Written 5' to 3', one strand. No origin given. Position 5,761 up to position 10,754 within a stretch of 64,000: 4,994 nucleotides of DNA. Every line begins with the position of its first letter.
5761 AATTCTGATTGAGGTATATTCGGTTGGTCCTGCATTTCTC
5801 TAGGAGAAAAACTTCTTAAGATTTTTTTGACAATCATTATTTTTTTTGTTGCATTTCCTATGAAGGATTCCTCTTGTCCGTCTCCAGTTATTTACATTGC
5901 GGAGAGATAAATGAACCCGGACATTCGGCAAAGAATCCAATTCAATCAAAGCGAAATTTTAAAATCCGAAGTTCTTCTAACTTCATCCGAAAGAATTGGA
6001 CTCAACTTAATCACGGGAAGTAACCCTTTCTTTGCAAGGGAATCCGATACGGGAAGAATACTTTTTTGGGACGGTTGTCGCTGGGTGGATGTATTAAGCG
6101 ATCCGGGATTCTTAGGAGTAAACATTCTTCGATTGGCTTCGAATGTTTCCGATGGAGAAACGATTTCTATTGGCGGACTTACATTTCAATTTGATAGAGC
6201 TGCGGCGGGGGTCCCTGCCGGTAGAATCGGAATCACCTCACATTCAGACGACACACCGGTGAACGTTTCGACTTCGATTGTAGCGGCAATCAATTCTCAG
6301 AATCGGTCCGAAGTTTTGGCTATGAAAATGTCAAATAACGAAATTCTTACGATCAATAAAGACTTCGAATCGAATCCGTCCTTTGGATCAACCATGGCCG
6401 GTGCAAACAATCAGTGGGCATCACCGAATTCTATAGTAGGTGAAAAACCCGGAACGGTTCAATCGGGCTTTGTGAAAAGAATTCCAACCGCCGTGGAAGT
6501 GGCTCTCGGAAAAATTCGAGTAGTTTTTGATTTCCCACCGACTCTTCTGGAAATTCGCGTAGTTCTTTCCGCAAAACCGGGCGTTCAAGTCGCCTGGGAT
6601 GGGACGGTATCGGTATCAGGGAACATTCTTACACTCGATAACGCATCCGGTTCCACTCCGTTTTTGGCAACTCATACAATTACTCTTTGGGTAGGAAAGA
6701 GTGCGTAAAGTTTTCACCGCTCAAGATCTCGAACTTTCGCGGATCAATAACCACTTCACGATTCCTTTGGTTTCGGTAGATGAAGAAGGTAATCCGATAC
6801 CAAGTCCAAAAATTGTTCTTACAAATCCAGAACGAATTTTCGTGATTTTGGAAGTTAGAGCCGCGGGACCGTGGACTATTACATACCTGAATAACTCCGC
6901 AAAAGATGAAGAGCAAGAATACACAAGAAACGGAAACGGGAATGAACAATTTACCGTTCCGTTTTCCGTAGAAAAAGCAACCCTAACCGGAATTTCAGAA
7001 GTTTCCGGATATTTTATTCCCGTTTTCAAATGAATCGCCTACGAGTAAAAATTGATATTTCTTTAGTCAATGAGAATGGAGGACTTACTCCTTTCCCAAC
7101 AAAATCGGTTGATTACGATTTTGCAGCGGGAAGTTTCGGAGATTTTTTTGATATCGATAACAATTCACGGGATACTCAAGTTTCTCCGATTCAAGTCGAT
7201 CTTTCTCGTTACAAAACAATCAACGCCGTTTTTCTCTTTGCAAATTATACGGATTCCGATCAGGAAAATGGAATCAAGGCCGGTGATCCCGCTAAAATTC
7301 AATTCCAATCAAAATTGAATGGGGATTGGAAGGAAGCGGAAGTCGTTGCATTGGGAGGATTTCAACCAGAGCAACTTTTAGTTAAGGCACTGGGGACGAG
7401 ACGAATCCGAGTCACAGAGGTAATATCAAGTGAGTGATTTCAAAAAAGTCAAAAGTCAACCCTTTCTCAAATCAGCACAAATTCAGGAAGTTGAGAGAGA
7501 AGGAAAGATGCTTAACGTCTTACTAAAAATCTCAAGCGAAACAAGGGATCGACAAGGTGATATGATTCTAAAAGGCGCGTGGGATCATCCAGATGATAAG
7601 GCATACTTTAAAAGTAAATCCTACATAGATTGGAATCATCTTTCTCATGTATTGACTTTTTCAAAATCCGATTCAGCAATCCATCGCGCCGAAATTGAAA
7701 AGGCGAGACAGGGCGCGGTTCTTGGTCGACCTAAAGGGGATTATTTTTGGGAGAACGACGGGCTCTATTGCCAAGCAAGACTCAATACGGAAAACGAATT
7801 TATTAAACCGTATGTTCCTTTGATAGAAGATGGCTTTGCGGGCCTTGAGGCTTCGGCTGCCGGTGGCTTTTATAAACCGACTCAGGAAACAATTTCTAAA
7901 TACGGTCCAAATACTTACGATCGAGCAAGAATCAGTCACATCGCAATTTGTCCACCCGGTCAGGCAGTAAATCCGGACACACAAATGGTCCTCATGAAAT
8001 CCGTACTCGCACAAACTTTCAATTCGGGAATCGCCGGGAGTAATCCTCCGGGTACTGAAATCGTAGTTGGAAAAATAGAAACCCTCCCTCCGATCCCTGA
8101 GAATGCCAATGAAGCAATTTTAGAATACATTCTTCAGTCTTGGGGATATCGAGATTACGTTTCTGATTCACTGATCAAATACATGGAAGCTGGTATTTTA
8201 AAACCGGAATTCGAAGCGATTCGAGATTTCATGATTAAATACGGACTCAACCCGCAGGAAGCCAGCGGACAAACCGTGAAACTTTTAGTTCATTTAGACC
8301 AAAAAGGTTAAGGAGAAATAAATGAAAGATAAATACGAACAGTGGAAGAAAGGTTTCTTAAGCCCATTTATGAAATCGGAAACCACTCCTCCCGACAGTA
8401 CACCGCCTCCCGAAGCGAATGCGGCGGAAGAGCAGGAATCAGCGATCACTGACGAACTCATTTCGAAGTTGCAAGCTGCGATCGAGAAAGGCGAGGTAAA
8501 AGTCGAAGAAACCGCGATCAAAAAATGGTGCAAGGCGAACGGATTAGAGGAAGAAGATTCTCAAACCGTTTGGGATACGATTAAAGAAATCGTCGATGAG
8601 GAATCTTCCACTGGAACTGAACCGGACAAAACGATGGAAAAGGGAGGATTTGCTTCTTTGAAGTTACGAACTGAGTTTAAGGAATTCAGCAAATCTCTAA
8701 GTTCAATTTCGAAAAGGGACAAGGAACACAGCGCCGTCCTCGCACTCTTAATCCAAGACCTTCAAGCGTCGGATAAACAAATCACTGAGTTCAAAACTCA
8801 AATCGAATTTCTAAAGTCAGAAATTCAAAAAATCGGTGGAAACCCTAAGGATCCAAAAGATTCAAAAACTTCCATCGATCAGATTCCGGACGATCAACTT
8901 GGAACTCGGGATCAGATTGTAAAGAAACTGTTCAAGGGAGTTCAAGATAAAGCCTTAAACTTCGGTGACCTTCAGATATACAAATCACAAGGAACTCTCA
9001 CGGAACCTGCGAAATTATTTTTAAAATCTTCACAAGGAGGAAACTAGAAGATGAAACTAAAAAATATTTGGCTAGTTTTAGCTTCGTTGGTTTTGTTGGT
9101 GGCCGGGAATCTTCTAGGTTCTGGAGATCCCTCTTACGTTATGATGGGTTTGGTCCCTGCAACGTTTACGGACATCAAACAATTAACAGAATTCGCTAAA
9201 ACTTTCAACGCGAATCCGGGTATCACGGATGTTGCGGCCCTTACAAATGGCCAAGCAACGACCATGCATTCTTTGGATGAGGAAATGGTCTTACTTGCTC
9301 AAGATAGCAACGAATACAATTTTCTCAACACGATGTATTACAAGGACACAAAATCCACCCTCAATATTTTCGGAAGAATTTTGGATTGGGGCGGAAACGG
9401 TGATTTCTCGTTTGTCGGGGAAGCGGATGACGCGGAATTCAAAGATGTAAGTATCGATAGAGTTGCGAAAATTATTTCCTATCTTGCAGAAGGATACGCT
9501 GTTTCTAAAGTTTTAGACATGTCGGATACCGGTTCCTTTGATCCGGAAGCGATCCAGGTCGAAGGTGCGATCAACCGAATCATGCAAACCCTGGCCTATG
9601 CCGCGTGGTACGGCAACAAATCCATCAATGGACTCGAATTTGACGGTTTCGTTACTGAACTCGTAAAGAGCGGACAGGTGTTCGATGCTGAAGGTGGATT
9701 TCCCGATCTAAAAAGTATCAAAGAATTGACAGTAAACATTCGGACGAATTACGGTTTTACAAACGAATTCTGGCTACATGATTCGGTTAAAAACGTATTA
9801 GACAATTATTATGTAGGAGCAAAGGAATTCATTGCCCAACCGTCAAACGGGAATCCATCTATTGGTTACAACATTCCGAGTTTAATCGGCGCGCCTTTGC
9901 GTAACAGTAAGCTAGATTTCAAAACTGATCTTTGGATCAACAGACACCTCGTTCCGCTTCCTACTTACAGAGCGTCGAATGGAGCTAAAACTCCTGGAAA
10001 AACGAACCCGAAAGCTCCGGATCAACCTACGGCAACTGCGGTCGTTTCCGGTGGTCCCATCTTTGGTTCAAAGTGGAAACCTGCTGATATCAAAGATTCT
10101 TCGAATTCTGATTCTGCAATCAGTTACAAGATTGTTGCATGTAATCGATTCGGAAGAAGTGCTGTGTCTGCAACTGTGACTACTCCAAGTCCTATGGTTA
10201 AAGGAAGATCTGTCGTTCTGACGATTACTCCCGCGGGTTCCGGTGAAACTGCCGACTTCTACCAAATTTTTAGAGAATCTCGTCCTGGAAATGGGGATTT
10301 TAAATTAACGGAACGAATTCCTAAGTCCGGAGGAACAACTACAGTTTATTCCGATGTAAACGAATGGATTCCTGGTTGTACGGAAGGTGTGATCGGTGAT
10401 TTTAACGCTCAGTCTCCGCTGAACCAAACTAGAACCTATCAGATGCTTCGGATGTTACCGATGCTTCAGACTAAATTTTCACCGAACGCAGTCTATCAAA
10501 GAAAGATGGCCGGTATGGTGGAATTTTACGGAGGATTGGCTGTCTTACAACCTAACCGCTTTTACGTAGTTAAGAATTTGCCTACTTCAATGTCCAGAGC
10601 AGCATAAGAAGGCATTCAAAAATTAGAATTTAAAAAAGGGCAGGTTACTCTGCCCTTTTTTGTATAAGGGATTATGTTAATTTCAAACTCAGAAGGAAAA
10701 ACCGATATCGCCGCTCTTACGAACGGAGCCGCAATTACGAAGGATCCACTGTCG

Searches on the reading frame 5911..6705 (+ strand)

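Call 19: search_protein_families(library=pfam, proteins=[window:5911-6705:+], max_evalue=0.01)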
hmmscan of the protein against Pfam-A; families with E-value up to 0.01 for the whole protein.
window:5911-6705:+ (265 aa): 0 families

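Call 72: search_protein_families(library=phrogs, proteins=[window:5911-6705:+], max_evalue=0.00001)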
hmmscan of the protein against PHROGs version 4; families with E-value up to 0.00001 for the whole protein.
window:5911-6705:+ (265 aa): 1 family
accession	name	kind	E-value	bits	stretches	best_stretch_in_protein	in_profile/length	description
phrog_18828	-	unknown function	2.8e-155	516.2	1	1-265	1-265/265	-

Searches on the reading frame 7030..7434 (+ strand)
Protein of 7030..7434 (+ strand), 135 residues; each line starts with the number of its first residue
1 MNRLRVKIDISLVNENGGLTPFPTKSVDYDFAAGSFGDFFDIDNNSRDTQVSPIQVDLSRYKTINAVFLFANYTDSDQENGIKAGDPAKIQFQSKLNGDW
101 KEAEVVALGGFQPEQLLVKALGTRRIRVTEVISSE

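Call 19: search_protein_families(library=pfam, proteins=[window:7030-7434:+], max_evalue=0.01)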
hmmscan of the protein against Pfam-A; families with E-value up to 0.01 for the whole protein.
window:7030-7434:+ (135 aa): 0 families

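Call 72: search_protein_families(library=phrogs, proteins=[window:7030-7434:+], max_evalue=0.00001)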
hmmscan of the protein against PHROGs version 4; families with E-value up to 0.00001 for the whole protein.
window:7030-7434:+ (135 aa): 1 family
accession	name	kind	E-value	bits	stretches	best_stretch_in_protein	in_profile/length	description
phrog_21974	-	unknown function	2.9e-86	287.3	1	1-135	1-135/135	-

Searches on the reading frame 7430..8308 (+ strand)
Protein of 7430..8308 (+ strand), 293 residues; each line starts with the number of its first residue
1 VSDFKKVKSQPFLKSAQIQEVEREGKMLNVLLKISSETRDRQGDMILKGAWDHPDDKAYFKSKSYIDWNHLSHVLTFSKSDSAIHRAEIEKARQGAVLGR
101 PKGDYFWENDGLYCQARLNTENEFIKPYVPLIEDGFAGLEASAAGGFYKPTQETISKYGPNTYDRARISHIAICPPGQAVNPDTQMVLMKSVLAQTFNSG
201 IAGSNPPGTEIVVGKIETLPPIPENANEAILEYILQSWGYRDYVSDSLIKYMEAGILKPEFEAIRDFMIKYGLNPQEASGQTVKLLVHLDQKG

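Call 9: search_protein_families(library=phrogs, proteins=[window:7430-8308:+], max_evalue=0.001)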
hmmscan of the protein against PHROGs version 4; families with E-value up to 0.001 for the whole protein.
window:7430-8308:+ (293 aa): 1 family
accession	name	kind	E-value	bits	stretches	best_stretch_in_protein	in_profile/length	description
phrog_3698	-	unknown function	2.6e-90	304.1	1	8-292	2-302/303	-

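Call 19: search_protein_families(library=pfam, proteins=[window:7430-8308:+], max_evalue=0.01)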
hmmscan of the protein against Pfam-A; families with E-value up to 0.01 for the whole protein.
window:7430-8308:+ (293 aa): 0 families

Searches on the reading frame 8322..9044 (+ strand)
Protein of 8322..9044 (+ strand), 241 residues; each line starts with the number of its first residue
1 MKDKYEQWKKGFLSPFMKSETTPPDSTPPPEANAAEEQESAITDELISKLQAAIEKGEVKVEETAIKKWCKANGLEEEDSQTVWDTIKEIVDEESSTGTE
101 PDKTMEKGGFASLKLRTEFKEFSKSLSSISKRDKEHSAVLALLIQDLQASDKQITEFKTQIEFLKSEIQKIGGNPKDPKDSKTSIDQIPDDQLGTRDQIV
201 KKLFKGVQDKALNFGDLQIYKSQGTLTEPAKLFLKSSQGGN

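Call 9: search_protein_families(library=phrogs, proteins=[window:8322-9044:+], max_evalue=0.001)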
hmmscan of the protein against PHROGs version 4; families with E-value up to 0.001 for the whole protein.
window:8322-9044:+ (241 aa): 1 family
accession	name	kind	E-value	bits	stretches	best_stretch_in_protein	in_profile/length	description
phrog_3660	-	unknown function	3.5e-57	194.7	1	1-240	2-230/232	-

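Call 19: search_protein_families(library=pfam, proteins=[window:8322-9044:+], max_evalue=0.01)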
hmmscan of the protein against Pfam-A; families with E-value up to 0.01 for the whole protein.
window:8322-9044:+ (241 aa): 3 families
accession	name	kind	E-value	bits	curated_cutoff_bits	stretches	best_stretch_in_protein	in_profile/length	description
PF25060.1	ARM_TT21_2nd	-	7.7e-05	22.7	27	1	79-172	34-124/270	Tetratricopeptide repeat protein 21 second ARM domain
PF14932.11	HAUS-augmin3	-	0.0059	16.6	29.4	1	75-170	44-140/260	HAUS augmin-like complex subunit 3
PF22480.1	DUF6984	-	0.0095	16.4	24.6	0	103-149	34-82/101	Domain of unknown function (DUF6984)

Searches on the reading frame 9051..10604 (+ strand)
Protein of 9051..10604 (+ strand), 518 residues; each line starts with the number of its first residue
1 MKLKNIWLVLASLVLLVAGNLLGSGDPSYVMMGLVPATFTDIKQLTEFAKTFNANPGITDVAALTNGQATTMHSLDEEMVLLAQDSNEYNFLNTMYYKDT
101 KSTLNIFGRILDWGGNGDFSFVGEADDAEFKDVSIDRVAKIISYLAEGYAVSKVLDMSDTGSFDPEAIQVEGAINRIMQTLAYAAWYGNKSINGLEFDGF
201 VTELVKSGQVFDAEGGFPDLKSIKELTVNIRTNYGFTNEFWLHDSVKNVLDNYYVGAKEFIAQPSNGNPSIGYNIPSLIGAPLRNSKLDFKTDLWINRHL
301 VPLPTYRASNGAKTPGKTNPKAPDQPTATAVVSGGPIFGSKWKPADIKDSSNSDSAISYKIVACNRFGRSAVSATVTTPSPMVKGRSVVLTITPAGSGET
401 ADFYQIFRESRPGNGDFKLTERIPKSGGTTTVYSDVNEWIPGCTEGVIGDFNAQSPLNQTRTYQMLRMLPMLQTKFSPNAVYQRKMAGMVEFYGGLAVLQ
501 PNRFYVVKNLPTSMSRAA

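Call 9: search_protein_families(library=phrogs, proteins=[window:9051-10604:+], max_evalue=0.001)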
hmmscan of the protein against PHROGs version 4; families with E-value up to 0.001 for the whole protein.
window:9051-10604:+ (518 aa): 1 family
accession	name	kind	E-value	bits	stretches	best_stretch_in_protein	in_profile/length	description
phrog_752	-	head and packaging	5.1e-126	422.4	1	30-515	3-473/475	major head protein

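Call 19: search_protein_families(library=pfam, proteins=[window:9051-10604:+], max_evalue=0.01)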
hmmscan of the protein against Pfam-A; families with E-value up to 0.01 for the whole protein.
window:9051-10604:+ (518 aa): 0 families

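Call 77: search_solved_structures(query=window:9141-10604:+, max_evalue=1, show_alignments=2)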
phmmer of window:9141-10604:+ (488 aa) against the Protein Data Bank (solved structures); distinct sequences matched with E-value up to 1: 3.
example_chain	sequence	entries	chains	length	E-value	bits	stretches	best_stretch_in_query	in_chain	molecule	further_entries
5lii_P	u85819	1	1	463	5.4e-20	74.9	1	17-480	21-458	Major capsid protein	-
9row_B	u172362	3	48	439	5.5e-19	71.6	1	24-480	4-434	Major capsid protein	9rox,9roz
9vel_C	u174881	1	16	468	1.2e-08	37.5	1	34-418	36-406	Gp6.1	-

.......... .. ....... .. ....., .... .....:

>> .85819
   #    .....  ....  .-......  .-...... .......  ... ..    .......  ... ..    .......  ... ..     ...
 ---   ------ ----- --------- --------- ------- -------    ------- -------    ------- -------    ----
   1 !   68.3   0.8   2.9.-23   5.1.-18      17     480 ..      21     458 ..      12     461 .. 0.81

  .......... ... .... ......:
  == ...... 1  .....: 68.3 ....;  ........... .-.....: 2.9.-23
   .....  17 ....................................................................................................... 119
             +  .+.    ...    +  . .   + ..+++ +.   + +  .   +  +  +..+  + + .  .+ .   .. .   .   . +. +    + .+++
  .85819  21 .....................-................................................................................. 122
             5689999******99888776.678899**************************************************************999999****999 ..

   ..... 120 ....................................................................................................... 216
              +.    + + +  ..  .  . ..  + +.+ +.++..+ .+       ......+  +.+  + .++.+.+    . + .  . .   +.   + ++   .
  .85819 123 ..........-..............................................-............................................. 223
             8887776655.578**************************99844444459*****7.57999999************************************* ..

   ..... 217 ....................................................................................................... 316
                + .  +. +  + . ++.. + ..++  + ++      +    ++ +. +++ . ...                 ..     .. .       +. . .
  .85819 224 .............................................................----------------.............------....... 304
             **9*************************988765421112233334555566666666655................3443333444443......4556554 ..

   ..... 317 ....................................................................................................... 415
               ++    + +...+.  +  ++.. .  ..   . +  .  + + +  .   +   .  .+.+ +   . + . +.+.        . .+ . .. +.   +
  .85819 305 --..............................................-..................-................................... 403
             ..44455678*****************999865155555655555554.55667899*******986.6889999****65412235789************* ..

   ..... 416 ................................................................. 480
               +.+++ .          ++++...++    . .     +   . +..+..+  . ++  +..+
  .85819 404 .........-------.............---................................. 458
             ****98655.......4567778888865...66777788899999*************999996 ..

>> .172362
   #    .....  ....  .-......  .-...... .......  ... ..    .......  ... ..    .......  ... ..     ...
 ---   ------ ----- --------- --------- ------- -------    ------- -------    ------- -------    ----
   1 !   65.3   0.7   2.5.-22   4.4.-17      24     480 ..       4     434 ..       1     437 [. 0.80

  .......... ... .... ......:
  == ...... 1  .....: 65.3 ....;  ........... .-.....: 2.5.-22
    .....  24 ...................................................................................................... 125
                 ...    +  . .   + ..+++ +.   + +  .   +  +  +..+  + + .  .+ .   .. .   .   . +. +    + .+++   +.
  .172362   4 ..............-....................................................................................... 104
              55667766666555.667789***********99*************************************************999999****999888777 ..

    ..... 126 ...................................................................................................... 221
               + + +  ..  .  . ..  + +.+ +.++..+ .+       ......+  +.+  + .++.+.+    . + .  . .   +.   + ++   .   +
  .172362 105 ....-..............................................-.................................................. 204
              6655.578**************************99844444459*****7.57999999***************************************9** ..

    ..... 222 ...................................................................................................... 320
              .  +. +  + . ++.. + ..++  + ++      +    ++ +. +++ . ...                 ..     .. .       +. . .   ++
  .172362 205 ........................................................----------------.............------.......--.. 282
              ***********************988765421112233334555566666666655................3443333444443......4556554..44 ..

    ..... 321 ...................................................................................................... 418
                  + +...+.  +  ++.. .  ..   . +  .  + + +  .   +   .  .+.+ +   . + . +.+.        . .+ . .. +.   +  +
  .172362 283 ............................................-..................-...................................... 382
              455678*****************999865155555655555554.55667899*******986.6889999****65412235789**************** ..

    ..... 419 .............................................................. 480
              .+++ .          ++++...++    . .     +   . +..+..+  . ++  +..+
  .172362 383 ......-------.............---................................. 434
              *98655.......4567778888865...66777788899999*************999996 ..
